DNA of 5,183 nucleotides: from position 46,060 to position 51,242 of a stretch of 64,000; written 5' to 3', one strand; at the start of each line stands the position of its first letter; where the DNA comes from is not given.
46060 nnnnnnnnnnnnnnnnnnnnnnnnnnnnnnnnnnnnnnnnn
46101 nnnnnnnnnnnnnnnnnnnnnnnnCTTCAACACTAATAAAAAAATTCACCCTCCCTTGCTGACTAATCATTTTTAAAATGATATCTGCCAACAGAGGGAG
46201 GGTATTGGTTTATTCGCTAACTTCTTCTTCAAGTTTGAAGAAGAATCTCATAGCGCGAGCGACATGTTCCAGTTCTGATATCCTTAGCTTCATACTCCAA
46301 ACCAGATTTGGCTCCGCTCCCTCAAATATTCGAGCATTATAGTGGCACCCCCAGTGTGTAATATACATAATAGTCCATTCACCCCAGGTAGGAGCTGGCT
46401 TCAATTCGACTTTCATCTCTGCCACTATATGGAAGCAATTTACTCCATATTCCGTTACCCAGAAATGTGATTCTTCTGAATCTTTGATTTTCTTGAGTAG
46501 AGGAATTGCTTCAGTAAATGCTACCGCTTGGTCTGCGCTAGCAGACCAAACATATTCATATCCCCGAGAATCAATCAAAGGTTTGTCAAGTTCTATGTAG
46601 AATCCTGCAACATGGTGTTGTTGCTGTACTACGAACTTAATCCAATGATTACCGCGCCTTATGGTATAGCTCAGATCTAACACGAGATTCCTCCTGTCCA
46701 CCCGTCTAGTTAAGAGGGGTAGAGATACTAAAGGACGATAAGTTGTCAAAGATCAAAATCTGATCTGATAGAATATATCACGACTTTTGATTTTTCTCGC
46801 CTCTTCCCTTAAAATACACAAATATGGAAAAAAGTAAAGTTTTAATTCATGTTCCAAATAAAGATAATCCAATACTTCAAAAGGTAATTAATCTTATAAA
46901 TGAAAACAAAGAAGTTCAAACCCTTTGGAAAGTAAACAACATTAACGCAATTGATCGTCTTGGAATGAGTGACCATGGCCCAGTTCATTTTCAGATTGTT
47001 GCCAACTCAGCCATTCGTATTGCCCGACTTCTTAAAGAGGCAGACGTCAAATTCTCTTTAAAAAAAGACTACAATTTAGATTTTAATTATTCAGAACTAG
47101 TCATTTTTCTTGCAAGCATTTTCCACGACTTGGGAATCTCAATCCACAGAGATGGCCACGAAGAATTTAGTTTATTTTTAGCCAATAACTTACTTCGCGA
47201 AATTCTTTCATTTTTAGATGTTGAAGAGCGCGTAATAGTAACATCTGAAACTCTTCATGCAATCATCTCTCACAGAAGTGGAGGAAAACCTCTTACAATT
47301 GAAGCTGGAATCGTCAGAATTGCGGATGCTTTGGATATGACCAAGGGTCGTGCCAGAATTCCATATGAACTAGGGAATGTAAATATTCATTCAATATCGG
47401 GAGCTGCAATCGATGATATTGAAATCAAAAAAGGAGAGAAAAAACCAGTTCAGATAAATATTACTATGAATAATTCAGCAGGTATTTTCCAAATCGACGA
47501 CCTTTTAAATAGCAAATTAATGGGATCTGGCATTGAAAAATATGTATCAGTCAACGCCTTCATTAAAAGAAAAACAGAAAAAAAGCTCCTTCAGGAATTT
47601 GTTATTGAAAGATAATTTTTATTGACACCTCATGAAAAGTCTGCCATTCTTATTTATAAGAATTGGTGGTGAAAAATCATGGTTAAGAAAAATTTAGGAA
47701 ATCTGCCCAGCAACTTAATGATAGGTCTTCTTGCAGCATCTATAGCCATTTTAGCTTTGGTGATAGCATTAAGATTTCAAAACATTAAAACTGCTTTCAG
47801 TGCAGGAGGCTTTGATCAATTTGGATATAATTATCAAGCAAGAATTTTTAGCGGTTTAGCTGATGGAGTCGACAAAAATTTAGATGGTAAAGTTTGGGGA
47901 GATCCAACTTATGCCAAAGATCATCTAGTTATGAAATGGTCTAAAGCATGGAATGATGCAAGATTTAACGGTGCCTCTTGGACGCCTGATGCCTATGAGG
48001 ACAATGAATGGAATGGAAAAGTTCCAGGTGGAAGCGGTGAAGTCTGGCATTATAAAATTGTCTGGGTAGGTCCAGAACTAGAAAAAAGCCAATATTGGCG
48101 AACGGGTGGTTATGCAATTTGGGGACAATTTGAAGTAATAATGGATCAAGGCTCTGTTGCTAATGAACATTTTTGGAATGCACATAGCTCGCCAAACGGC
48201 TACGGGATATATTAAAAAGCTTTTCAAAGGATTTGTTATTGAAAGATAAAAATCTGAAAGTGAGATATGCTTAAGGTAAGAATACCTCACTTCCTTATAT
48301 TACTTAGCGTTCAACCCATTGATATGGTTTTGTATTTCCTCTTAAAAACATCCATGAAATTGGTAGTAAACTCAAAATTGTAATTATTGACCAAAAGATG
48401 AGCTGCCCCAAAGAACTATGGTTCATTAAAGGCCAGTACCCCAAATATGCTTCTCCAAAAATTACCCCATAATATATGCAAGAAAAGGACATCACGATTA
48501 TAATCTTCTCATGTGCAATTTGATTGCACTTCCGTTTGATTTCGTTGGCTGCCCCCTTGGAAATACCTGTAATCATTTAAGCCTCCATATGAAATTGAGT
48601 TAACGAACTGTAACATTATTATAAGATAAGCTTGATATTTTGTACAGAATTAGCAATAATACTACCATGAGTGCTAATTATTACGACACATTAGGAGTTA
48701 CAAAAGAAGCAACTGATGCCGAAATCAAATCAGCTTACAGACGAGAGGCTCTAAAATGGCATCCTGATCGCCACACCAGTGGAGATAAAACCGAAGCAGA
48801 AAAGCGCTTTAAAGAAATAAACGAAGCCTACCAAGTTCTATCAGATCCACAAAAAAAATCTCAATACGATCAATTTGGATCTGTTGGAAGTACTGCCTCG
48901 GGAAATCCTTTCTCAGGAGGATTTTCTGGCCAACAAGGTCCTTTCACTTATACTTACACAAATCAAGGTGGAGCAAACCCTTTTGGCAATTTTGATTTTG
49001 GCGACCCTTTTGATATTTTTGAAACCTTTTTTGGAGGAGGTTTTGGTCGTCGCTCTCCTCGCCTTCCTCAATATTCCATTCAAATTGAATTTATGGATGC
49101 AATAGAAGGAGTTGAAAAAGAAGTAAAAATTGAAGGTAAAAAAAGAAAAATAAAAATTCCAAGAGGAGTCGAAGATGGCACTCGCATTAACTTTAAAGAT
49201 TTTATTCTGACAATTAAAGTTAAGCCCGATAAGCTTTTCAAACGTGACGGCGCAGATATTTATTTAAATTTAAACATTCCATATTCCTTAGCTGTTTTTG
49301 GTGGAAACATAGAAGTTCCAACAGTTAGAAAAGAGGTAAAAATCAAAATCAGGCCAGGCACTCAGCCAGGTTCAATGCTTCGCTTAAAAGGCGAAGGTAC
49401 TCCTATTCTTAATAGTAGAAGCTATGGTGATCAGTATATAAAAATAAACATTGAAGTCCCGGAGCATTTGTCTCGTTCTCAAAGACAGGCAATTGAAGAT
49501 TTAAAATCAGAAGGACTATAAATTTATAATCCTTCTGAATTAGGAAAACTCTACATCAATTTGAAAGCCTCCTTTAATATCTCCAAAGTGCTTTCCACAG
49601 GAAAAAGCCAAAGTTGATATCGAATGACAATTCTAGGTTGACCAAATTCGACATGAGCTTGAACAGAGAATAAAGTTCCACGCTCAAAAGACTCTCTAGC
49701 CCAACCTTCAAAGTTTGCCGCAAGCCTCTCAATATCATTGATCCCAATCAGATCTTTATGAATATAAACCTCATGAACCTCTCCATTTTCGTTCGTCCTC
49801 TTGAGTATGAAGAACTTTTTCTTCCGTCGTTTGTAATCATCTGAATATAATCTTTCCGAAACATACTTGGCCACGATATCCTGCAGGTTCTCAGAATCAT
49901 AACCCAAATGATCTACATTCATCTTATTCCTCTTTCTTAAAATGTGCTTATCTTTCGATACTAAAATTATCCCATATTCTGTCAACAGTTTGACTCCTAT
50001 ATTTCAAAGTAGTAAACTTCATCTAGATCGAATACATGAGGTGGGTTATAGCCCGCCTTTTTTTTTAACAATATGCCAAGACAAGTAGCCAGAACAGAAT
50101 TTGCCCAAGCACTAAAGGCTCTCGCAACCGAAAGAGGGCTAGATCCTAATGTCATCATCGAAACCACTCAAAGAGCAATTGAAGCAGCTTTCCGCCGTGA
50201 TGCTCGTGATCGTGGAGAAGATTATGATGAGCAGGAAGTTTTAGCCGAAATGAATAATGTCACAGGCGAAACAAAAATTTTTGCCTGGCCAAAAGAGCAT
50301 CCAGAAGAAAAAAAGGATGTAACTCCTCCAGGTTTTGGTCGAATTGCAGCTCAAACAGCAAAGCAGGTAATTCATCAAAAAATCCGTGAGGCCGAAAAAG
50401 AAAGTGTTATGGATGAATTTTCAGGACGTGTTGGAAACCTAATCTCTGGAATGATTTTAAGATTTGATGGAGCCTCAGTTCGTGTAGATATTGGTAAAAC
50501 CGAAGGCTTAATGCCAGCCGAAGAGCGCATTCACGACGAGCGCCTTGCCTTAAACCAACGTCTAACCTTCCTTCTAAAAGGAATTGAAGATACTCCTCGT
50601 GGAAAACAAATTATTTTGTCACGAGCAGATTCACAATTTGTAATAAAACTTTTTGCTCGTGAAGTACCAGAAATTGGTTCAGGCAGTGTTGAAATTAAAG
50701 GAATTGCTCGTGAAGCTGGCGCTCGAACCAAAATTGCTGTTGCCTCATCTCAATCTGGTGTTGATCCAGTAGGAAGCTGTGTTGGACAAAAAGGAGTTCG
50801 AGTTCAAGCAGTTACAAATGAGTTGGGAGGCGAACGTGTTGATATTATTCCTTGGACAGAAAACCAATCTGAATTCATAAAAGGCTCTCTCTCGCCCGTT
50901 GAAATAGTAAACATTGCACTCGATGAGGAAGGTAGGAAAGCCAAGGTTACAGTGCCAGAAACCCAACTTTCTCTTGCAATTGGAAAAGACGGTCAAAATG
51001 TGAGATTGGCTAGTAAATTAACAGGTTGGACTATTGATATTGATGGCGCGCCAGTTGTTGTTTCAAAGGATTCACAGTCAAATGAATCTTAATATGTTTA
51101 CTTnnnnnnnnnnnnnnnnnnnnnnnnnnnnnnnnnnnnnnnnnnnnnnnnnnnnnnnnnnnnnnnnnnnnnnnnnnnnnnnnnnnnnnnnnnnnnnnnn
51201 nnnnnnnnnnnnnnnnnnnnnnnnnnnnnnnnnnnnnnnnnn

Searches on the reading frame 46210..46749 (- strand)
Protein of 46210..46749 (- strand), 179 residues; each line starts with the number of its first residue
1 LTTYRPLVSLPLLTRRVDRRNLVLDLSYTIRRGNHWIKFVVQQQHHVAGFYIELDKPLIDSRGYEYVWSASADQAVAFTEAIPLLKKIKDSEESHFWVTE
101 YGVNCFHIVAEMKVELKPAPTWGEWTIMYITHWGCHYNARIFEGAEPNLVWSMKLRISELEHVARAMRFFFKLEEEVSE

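Call 28: search_protein_families(library=pfam, proteins=[window:46210-46749:-], max_evalue=0.001)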
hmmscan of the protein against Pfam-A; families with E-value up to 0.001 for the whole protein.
window:46210-46749:- (179 aa): 0 families

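Call 72: search_protein_families(library=pfam, proteins=[window:46210-46749:-], max_evalue=0.1)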
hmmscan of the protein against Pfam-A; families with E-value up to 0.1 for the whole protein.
window:46210-46749:- (179 aa): 1 family
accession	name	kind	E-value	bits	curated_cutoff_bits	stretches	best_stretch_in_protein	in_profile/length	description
PF07696.17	7TMR-DISMED2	-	0.036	14.5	22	1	25-61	34-71/136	7TMR-DISM extracellular 2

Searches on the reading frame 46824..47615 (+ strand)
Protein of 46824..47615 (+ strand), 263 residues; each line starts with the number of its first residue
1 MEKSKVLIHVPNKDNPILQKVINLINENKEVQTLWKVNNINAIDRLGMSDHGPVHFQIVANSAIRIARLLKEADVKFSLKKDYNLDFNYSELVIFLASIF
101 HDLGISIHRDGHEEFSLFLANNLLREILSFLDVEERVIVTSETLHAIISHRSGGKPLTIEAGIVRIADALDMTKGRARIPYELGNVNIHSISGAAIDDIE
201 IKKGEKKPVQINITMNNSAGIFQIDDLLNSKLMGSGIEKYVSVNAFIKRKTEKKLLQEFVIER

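Call 29: search_protein_families(library=pfam, proteins=[window:46824-47615:+], max_evalue=0.001)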
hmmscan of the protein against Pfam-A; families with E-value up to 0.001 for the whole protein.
window:46824-47615:+ (263 aa): 1 family
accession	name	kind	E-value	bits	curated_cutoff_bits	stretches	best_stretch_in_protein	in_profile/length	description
PF01966.28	HD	-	1.4e-06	29.1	22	1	81-172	20-115/116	HD domain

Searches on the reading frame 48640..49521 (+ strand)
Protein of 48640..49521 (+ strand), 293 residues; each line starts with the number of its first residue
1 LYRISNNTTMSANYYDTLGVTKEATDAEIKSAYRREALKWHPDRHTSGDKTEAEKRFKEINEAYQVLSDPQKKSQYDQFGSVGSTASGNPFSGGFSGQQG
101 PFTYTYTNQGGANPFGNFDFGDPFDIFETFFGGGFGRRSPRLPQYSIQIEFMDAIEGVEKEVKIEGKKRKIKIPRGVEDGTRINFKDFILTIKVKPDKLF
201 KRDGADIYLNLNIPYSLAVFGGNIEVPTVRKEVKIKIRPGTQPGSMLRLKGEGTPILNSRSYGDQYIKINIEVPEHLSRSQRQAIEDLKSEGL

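Call 29: search_protein_families(library=pfam, proteins=[window:48640-49521:+], max_evalue=0.001)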
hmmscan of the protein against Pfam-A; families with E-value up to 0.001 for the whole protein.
window:48640-49521:+ (293 aa): 2 families
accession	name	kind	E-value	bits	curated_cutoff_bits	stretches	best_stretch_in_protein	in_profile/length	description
PF01556.23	DnaJ_C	-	2.6e-35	122.1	26.6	1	144-274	2-152/152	DnaJ C terminal domain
PF00226.36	DnaJ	-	6e-27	94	27.8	1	13-77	1-63/63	DnaJ domain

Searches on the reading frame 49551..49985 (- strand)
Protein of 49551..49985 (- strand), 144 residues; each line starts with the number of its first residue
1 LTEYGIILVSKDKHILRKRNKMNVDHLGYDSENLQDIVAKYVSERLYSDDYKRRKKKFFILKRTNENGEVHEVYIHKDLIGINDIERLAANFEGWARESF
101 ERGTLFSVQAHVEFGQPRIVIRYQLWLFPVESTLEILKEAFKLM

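Call 72: search_protein_families(library=pfam, proteins=[window:49551-49985:-], max_evalue=0.1)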
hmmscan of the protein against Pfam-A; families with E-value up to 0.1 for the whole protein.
window:49551-49985:- (144 aa): 2 families
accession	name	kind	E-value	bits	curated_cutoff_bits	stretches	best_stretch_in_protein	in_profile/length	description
PF07935.16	SSV1_ORF_D-335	-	0.0055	17.4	22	1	52-76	10-34/68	ORF D-335-like protein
PF15158.11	TMEM249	-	0.084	13.1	25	0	44-76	84-116/184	Cation channel sperm-associated auxiliary subunit TMEM249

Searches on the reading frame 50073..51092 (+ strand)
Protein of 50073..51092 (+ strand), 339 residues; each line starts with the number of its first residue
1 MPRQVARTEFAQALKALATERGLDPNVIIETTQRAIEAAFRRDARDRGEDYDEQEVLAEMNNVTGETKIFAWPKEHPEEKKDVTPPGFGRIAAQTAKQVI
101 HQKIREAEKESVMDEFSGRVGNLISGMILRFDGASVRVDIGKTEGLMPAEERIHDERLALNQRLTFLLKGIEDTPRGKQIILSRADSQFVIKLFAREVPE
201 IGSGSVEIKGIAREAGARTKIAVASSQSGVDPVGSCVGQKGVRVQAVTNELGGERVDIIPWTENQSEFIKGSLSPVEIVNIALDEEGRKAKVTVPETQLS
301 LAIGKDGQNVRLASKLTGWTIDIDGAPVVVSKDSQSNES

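Call 29: search_protein_families(library=pfam, proteins=[window:50073-51092:+], max_evalue=0.001)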
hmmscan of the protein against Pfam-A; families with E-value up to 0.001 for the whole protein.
window:50073-51092:+ (339 aa): 3 families
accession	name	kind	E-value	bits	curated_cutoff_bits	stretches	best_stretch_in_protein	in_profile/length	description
PF13184.12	KH_5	-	4.6e-26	91.2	27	1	215-282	1-68/69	NusA-like KH domain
PF08529.16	NusA_N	-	1.2e-15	58.2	23.8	2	86-110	95-119/119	NusA N-terminal domain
PF23095.1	KH_NusA_C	-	2.5e-05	24.6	34.2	1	293-324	4-35/59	Transcription termination/antitermination protein NusA, KH domain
